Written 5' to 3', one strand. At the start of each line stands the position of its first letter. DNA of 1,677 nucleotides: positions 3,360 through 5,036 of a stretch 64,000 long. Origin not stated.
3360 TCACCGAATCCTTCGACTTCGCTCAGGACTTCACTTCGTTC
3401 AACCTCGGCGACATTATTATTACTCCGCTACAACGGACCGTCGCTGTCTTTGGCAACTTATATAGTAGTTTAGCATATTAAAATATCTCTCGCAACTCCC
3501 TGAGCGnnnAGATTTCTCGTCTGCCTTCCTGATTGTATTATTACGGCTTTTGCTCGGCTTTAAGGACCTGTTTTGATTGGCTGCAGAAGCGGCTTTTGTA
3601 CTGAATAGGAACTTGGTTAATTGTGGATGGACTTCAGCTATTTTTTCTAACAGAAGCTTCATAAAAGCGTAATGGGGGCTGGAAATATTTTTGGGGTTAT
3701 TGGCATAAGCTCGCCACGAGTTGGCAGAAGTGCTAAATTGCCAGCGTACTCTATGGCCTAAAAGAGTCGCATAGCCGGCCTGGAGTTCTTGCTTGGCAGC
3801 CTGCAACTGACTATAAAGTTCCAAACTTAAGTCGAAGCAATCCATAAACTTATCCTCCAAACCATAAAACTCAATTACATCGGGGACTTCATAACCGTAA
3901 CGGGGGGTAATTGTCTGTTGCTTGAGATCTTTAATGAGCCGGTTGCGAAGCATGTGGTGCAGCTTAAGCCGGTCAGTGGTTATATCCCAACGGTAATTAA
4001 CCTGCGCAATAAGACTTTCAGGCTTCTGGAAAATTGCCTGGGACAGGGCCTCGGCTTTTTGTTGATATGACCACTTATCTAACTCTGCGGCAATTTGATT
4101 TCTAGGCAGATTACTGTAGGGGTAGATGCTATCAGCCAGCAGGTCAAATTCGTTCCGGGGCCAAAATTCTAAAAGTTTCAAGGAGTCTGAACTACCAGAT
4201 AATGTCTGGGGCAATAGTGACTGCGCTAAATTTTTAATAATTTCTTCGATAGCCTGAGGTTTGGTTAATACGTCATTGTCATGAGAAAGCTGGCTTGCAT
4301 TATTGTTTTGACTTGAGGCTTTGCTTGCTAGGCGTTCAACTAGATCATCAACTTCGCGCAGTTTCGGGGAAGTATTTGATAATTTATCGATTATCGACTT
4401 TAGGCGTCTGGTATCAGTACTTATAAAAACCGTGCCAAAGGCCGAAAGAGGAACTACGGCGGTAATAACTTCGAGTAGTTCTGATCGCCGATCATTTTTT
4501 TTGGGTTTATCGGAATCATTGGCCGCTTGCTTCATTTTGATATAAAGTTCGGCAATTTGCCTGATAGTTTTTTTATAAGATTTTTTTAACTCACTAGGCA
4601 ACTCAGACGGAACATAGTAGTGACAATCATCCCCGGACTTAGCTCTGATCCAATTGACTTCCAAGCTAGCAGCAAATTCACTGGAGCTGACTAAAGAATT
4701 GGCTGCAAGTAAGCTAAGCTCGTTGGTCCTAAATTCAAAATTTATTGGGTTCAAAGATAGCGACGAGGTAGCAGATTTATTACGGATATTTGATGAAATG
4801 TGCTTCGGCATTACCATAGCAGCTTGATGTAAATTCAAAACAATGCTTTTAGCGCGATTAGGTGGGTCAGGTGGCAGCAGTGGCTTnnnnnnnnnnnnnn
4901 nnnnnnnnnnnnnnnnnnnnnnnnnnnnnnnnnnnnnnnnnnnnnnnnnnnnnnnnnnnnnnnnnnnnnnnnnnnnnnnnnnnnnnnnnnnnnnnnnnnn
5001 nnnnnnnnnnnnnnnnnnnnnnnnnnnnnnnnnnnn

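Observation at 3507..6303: dcd plus a thymidylate kinase / tandem degenerate ThyX-like fusion inserted between rplA and rplJ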

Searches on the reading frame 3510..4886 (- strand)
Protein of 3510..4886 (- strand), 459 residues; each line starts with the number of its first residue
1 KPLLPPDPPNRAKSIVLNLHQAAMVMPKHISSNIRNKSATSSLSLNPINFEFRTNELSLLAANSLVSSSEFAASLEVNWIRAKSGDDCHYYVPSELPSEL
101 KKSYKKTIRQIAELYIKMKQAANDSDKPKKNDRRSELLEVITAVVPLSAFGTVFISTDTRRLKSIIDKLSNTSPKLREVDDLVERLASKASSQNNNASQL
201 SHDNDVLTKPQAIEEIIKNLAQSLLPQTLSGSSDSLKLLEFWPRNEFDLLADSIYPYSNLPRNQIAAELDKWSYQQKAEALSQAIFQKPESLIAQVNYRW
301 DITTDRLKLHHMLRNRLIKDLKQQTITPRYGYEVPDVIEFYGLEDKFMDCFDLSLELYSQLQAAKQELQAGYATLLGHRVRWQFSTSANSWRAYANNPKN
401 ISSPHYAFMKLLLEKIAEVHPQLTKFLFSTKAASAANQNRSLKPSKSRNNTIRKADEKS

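Call 5: find_homologous_proteins(query=window:3510-4859:-, max_evalue=0.001)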
Query seq(450 aa) (450 aa): 194 proteins with E <= 0.001 among 8000 candidates; the best 120 are listed.
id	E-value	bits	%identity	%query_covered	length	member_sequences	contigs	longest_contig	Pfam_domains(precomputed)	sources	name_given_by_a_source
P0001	5.4e-289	976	100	100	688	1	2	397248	PF02223.24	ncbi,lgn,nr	ncbi:hypothetical protein HYW35_00225 [Candidatus Saccharibacteria bacterium]|nr:hypothetical protei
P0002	3.1e-82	295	41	88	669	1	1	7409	PF02223.24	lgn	-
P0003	2.1e-63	233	35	92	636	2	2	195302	PF02223.24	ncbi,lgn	-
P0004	8.8e-63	231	33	93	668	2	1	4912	PF02223.24,PF01712.26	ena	-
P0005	1.5e-59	220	36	83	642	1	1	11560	PF02223.24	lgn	-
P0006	6.6e-59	218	39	78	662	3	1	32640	PF02223.24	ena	-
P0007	4.6e-58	215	35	90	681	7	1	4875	PF02223.24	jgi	jgi:dTMP kinase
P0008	4.6e-56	209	34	87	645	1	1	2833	PF02223.24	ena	-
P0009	6.2e-55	205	35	88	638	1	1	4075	PF02223.24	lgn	-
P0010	2.8e-53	200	34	90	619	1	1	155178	PF02223.24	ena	-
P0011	6.5e-53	198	35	79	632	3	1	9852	PF02223.24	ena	-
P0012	6.3e-52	195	34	83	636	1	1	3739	PF02223.24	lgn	-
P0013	7.9e-52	195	35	74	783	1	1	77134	PF02223.24,PF02511.21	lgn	-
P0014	3.9e-51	192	34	84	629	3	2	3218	PF02223.24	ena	-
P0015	1.7e-50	190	33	75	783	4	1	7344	PF02223.24,PF13671.13,PF02511.21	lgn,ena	-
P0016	2.6e-50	190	34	76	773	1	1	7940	PF02223.24,PF13521.13,PF02511.21,PF01712.26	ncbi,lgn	-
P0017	7.7e-50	188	33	75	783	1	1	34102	PF02223.24,PF02511.21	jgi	jgi:dTMP kinase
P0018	1.5e-49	187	33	75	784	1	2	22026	PF02223.24,PF13671.13,PF02511.21,PF25199.2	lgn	-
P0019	1.6e-49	187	33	74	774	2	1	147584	PF02223.24,PF02511.21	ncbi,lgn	-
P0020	2.1e-49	187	36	80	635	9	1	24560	PF02223.24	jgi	jgi:dTMP kinase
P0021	3.1e-49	186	33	74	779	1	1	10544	PF02223.24,PF02511.21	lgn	-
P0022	6.9e-49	185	34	74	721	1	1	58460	PF02223.24,PF02511.21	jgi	jgi:thymidylate synthase ThyX/thymidylate kinase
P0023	9.8e-49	185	35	82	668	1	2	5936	PF02223.24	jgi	jgi:dTMP kinase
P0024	9.9e-49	185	34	75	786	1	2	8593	PF02223.24,PF02511.21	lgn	-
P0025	1.4e-48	184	33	74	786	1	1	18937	PF02223.24,PF02511.21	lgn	-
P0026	1.9e-48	184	34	74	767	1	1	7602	PF02223.24,PF02511.21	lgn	-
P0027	2.0e-48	184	33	75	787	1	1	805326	PF02223.24,PF02511.21,PF01712.26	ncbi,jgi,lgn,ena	ncbi:MAG: dTMP kinase [Candidatus Saccharimonadales bacterium]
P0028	2.2e-48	183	34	74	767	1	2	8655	PF02223.24,PF02511.21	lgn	-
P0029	3.1e-48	183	33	74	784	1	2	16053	PF02223.24,PF13671.13,PF02511.21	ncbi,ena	-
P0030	3.5e-48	183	32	75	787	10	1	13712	PF02223.24,PF02511.21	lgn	-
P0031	5.0e-48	182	34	75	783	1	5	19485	PF02223.24,PF13238.13,PF02511.21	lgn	-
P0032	5.0e-48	182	35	74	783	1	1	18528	PF02223.24,PF02511.21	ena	-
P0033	5.7e-48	182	34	75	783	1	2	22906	PF02223.24,PF02511.21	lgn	-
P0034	8.4e-48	182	34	86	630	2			PF02223.24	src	-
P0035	8.5e-48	182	33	75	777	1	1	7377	PF02223.24,PF02511.21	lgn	-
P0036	1.4e-47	181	33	75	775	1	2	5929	PF02223.24,PF02511.21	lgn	-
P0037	1.5e-47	181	33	75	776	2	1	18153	PF02223.24,PF02511.21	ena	-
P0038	1.8e-47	180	35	74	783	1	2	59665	PF02223.24,PF02511.21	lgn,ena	-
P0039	3.9e-47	179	34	75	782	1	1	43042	PF02223.24,PF02511.21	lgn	-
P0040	6.2e-47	179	34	74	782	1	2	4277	PF02223.24,PF02511.21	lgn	-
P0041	1.2e-46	178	33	74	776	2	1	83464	PF02223.24,PF02511.21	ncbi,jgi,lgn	jgi:thymidylate kinase/thymidylate synthase ThyX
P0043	1.2e-46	178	32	75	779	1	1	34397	PF02223.24,PF02511.21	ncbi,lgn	-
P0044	1.5e-46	177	32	75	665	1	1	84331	PF02223.24,PF02511.21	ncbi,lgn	ncbi:MAG: FAD-dependent thymidylate synthase [Candidatus Saccharimonadales bacterium]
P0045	1.6e-46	177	33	75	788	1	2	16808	PF02223.24,PF02511.21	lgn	-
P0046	2.1e-46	177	32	74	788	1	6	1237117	PF02223.24,PF02511.21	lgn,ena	-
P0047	3.0e-46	176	32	74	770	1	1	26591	PF02223.24,PF02511.21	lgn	-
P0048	3.1e-46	176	34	74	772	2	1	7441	PF02223.24,PF02511.21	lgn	-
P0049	4.2e-46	176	31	75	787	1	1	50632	PF02223.24,PF02511.21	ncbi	-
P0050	7.9e-46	175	31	74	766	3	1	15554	PF02223.24,PF02511.21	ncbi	-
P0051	1.0e-45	175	32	75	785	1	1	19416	PF02223.24,PF02511.21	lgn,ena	-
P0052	1.0e-45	175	32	75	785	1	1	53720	PF02223.24,PF02511.21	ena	-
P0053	1.9e-45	174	32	74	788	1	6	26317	PF02223.24,PF02511.21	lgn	-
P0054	2.7e-45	173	33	74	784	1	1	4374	PF02223.24,PF02511.21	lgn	-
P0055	2.8e-45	173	32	75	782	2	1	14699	PF02223.24,PF02511.21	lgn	-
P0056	3.0e-45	173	32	75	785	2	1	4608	PF02223.24,PF02511.21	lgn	-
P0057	4.0e-45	173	31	76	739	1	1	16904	PF02223.24,PF02511.21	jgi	-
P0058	4.3e-45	173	31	75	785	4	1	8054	PF02223.24,PF02511.21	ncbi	-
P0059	4.4e-45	173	31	76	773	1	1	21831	PF02223.24,PF13521.13,PF02511.21,PF01712.26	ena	-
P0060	4.6e-45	173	35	65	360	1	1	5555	PF02511.21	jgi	jgi:thymidylate synthase ThyX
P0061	4.7e-45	172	32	75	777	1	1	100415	PF02223.24,PF02511.21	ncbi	-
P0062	5.0e-45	172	31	75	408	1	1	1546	PF02511.21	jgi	jgi:thymidylate synthase ThyX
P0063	5.7e-45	172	33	74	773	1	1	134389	PF02223.24,PF02511.21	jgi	jgi:thymidylate kinase/thymidylate synthase ThyX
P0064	7.1e-45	172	32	77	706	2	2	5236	PF02223.24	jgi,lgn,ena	-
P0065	7.6e-45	172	30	74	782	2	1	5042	PF02223.24,PF02511.21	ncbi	-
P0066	9.5e-45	171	33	74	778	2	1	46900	PF02223.24,PF02511.21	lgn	-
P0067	1.2e-44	171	31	74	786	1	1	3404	PF02223.24,PF02511.21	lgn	-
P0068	1.2e-44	171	31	88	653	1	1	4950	PF02223.24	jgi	jgi:dTMP kinase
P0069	1.5e-44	171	29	76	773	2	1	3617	PF02223.24,PF13521.13,PF02511.21,PF01712.26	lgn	-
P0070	1.5e-44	171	33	75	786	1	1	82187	PF02223.24,PF02511.21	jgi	-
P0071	1.6e-44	171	31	75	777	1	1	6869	PF02223.24,PF02511.21,PF01712.26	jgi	jgi:dTMP kinase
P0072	1.8e-44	171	32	75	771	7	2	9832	PF02223.24,PF02511.21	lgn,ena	-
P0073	2.1e-44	170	33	75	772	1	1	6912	PF02223.24,PF02511.21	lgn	-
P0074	2.1e-44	170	32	77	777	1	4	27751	PF02223.24,PF13521.13,PF02511.21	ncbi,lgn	-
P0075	2.2e-44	170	31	74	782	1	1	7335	PF02223.24,PF02511.21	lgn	-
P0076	2.4e-44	170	31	75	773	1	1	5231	PF02223.24,PF02511.21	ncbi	-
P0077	3.3e-44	170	30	84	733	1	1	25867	PF02223.24,PF02511.21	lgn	-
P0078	3.8e-44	169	33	74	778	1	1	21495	PF02223.24,PF02511.21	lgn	-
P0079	4.0e-44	169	31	76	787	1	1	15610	PF03976.21,PF02223.24,PF02511.21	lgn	-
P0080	5.2e-44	169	31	75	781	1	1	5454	PF02223.24,PF02511.21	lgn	-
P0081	5.2e-44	169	31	74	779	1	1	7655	PF02223.24,PF02511.21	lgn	-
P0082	5.4e-44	169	31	74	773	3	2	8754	PF02223.24,PF02511.21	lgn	-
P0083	8.6e-44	168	31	75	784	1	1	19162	PF02223.24,PF02511.21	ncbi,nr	ncbi:MAG: putative thymidylate synthase [Candidatus Saccharibacteria bacterium]|nr:putative thymidyl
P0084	2.3e-43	167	33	74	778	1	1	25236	PF02223.24,PF02511.21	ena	-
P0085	2.4e-43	167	33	77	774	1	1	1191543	PF02223.24,PF02511.21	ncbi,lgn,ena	-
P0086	2.7e-43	167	31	75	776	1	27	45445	PF02223.24,PF02511.21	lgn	-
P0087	4.8e-43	166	32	74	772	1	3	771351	PF02223.24,PF02511.21,PF01712.26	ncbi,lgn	-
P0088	6.0e-43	166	31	75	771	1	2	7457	PF02223.24,PF02511.21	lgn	-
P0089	6.2e-43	165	29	75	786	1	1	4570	PF03976.21,PF02223.24,PF02511.21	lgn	-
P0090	6.2e-43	165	31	75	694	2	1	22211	PF02223.24,PF02511.21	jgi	jgi:dTMP kinase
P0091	6.6e-43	165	31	75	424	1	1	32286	PF02511.21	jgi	jgi:thymidylate synthase ThyX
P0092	6.9e-43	165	32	75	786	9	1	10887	PF02223.24,PF02511.21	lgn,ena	-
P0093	7.2e-43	165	31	74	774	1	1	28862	PF02223.24,PF02511.21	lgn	-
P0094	8.4e-43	165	31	75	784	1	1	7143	PF02223.24,PF02511.21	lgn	-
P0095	9.3e-43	165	29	74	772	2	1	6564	PF02223.24,PF02511.21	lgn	-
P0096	1.0e-42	165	30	75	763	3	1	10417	PF02223.24,PF02511.21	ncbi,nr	ncbi:MAG TPA: dTMP kinase [Candidatus Saccharimonadales bacterium]|nr:dTMP kinase [Candidatus Saccha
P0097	1.0e-42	165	31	86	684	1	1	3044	PF02223.24,PF02511.21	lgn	-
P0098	1.1e-42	165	30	74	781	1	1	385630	PF02223.24,PF13521.13,PF02511.21,PF01712.26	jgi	jgi:dTMP kinase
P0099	1.2e-42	165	31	74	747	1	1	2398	PF02223.24,PF02511.21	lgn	-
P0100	1.3e-42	164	31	74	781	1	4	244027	PF02223.24,PF02511.21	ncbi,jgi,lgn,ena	-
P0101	1.3e-42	164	30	75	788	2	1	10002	PF02223.24,PF02511.21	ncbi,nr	ncbi:FAD-dependent thymidylate synthase [Candidatus Saccharibacteria bacterium]|nr:FAD-dependent thy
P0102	1.6e-42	164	29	75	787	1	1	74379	PF02223.24,PF02511.21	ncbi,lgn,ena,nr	ncbi:MAG TPA: FAD-dependent thymidylate synthase [Candidatus Saccharimonadales bacterium]|nr:FAD-dep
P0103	1.8e-42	164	32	72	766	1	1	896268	PF02223.24,PF02511.21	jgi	jgi:dTMP kinase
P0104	2.3e-42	164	31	75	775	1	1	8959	PF02223.24,PF02511.21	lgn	-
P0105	2.5e-42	163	39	47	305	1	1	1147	PF02511.21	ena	-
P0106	2.7e-42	163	30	75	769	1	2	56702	PF02223.24,PF13671.13,PF13401.13,PF02511.21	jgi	jgi:dTMP kinase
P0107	4.0e-42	163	32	76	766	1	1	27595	PF02223.24,PF02511.21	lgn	-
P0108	4.5e-42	163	29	76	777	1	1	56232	PF02223.24,PF02511.21,PF01712.26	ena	-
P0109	4.7e-42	163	30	75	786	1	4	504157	PF02223.24,PF02511.21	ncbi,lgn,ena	-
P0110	5.8e-42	162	32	75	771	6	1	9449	PF02223.24,PF02511.21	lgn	-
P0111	1.0e-41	161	32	77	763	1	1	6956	PF02223.24,PF02511.21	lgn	-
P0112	1.0e-41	161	31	74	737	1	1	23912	PF02223.24,PF02511.21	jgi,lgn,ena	-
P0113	1.0e-41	161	30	77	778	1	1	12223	PF02223.24,PF02511.21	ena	-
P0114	1.1e-41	161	30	77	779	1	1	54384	PF02223.24,PF02511.21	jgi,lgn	-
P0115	1.2e-41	161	31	74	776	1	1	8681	PF02223.24,PF02511.21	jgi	jgi:thymidylate kinase/thymidylate synthase ThyX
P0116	1.3e-41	161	31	74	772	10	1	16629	PF02223.24,PF02511.21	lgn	-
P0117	1.4e-41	161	32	74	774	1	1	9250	PF02223.24,PF13671.13,PF02511.21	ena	-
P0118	1.7e-41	161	31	74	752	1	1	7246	PF02223.24,PF02511.21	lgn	-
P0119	1.8e-41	161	31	77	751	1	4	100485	PF02223.24,PF02511.21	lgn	-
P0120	1.8e-41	161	30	74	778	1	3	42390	PF02223.24,PF02511.21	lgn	-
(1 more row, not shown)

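Call 11: search_solved_structures(query=A2, max_evalue=1, show_alignments=0)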
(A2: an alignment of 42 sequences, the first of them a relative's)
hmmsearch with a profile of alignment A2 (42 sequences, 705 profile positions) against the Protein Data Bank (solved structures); distinct sequences matched with E-value up to 1: 72 (the best 60 are shown).
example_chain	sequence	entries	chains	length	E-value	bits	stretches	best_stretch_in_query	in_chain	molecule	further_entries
4unp_A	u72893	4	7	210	9.2e-28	100.2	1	6-190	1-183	THYMIDYLATE KINASE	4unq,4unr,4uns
1g3u_A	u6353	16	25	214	9.8e-28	100.1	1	6-190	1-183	THYMIDYLATE KINASE | THYMIDYLATE KINASE TMK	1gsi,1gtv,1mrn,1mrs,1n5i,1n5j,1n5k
4unn_A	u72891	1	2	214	1.2e-27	99.8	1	7-190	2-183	THYMIDYLATE KINASE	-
2pbr_A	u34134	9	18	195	1.9e-19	72.7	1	7-161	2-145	Thymidylate kinase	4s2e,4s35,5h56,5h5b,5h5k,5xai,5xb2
4mqb_A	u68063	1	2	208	2e-19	72.6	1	4-202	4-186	Thymidylate kinase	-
1e9f_A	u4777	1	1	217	2.2e-19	72.5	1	3-112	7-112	THYMIDYLATE KINASE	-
5xbh_A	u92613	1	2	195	2.3e-19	72.4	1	7-162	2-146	Thymidylate kinase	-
2ccg_A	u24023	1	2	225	2.4e-19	72.4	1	4-202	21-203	THYMIDYLATE KINASE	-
4dwj_A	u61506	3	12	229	2.7e-19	72.2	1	4-202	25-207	Thymidylate kinase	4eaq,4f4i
2ccj_A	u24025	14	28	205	3.3e-19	71.9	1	6-202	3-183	THYMIDYLATE KINASE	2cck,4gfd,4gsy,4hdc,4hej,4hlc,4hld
5xb5_A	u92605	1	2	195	3.6e-18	68.5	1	7-161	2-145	Thymidylate kinase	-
2wwf_A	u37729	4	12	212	4e-18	68.3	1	2-157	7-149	THYMIDILATE KINASE, PUTATIVE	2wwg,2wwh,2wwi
2yof_A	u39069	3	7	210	4e-18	68.3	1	2-157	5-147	THYMIDYLATE KINASE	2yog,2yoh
1e9c_A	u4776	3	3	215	6e-18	67.7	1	3-112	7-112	THYMIDYLATE KINASE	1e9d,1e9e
1e98_A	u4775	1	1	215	8.7e-18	67.2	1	3-112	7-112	THYMIDYLATE KINASE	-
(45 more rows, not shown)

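Call 12: search_solved_structures(query=A1, max_evalue=10, show_alignments=0)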
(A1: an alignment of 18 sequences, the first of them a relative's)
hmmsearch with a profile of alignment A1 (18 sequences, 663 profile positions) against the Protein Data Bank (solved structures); distinct sequences matched with E-value up to 10: 54.
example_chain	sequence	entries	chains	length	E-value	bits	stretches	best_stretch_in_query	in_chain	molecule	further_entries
4unp_A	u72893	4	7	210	1.6e-24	89.9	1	7-191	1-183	THYMIDYLATE KINASE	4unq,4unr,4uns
1g3u_A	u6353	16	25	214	1.7e-24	89.8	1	7-191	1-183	THYMIDYLATE KINASE | THYMIDYLATE KINASE TMK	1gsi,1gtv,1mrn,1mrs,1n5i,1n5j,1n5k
4unn_A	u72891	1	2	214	2.5e-24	89.3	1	8-191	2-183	THYMIDYLATE KINASE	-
1e9f_A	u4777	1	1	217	3.5e-17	65.6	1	1-113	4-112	THYMIDYLATE KINASE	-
1e9c_A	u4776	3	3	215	8.9e-16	61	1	1-113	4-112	THYMIDYLATE KINASE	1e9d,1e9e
1e98_A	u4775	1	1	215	1.2e-15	60.6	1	1-113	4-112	THYMIDYLATE KINASE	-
1e2d_A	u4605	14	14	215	1.2e-15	60.5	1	1-113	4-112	THYMIDYLATE KINASE | similar to THYMIDYLATE KINASE (DTMP KINASE) | Similar to deoxythymidylate kinase (thymidylate kinase)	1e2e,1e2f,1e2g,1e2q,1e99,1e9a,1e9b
7fgq_A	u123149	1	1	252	1.3e-15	60.4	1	5-113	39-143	dTMP kinase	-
2xx3_A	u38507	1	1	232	1.5e-15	60.2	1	1-113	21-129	THYMIDYLATE KINASE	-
1nmy_A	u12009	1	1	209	6.6e-15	58.1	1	5-113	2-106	similar to THYMIDYLATE KINASE (DTMP KINASE)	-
2yof_A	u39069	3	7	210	6.4e-13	51.6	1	3-110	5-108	THYMIDYLATE KINASE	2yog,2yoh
2wwf_A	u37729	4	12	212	6.5e-13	51.5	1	3-110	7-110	THYMIDILATE KINASE, PUTATIVE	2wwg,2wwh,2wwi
1tmk_A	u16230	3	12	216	7.2e-10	41.5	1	5-115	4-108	THYMIDYLATE KINASE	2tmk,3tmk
5xbh_A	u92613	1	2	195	1.9e-09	40.1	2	7-43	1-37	Thymidylate kinase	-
2pbr_A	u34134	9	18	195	2.3e-09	39.8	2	7-43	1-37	Thymidylate kinase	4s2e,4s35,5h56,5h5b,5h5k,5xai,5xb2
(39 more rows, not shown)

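Call 19: find_encoding_contigs(protein=P0002, flank=5000, max_places=3)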
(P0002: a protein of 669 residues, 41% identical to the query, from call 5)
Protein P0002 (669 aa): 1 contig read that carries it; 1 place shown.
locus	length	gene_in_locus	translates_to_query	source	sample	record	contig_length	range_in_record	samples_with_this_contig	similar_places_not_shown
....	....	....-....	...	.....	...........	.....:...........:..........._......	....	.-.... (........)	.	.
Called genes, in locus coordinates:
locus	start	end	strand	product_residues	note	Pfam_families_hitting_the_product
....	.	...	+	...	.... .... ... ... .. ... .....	?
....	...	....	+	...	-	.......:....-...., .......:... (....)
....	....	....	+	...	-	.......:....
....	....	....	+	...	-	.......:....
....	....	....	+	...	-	-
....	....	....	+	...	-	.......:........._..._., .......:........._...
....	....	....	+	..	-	-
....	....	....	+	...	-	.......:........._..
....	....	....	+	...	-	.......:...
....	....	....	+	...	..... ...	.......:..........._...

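Call 20: find_encoding_contigs(protein=P0027, flank=8000, max_places=2)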
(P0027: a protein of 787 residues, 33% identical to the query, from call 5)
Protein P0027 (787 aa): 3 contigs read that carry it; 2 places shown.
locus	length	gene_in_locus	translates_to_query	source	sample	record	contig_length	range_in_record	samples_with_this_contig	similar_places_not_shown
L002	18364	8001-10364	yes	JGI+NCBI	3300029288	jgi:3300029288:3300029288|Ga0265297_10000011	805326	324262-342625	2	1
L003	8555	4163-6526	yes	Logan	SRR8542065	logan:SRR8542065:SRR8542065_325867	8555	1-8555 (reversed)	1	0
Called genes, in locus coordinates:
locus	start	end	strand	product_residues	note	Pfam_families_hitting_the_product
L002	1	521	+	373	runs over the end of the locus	PF13426:PAS_9 (faint), PF00512:HisKA, PF02518:HATPase_c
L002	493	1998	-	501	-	PF13506:Glyco_transf_21, PF00535:Glycos_transf_2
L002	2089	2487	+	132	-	PF00584:SecE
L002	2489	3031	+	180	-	PF02357:NusG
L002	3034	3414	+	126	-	-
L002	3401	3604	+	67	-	-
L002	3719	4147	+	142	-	PF03946:Ribosomal_L11_N, PF00298:Ribosomal_L11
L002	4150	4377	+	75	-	-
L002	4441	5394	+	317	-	PF00687:Ribosomal_L1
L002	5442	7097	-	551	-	PF16995:tRNA-synt_2_TM (weak), PF09924:LPG_synthase_C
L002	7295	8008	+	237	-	PF22769:DCD, PF00692:dUTPase (weak)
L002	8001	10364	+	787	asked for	PF01712:dNK, PF02223:Thymidylate_kin, PF02511:Thy1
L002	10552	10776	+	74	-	-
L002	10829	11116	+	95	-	-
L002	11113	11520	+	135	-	-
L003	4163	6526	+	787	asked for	PF01712:dNK, PF02223:Thymidylate_kin, PF02511:Thy1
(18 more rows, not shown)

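Call 21: find_encoding_contigs(protein=P0003, flank=8000, max_places=2)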
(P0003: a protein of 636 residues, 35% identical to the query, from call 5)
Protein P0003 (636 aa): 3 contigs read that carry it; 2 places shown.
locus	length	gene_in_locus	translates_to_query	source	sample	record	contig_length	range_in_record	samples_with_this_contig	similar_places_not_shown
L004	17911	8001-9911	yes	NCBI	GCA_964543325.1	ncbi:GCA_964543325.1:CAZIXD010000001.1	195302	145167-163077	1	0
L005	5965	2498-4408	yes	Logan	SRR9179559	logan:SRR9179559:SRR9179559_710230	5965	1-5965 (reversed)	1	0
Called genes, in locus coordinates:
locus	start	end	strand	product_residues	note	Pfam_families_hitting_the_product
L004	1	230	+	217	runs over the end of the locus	PF13432:TPR_16 (faint), PF00515:TPR_1 (weak), PF07719:TPR_2 (weak), PF12895:ANAPC3 (weak), PF13424:TPR_12 (weak), PF00515:TPR_1 (weak), PF07719:TPR_2, PF13181:TPR_8 (weak), +11 more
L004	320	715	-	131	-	PF08818:DUF1801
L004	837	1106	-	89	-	-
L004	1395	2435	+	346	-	PF01368:DHH, PF02272:DHHA1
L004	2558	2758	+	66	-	PF00471:Ribosomal_L33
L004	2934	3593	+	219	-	PF06414:Zeta_toxin (weak), PF01583:APS_kinase (weak), PF08433:KTI12, PF13238:AAA_18 (faint), PF13671:AAA_33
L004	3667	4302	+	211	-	PF01863:YgjP-like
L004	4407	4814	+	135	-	PF00584:SecE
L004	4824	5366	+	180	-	PF02357:NusG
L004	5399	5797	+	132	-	PF03946:Ribosomal_L11_N, PF00298:Ribosomal_L11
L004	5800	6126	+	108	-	-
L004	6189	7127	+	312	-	PF00687:Ribosomal_L1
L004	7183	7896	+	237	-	PF22769:DCD, PF00692:dUTPase (faint)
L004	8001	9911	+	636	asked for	PF02223:Thymidylate_kin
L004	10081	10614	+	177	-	PF00466:Ribosomal_L10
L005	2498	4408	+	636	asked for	PF02223:Thymidylate_kin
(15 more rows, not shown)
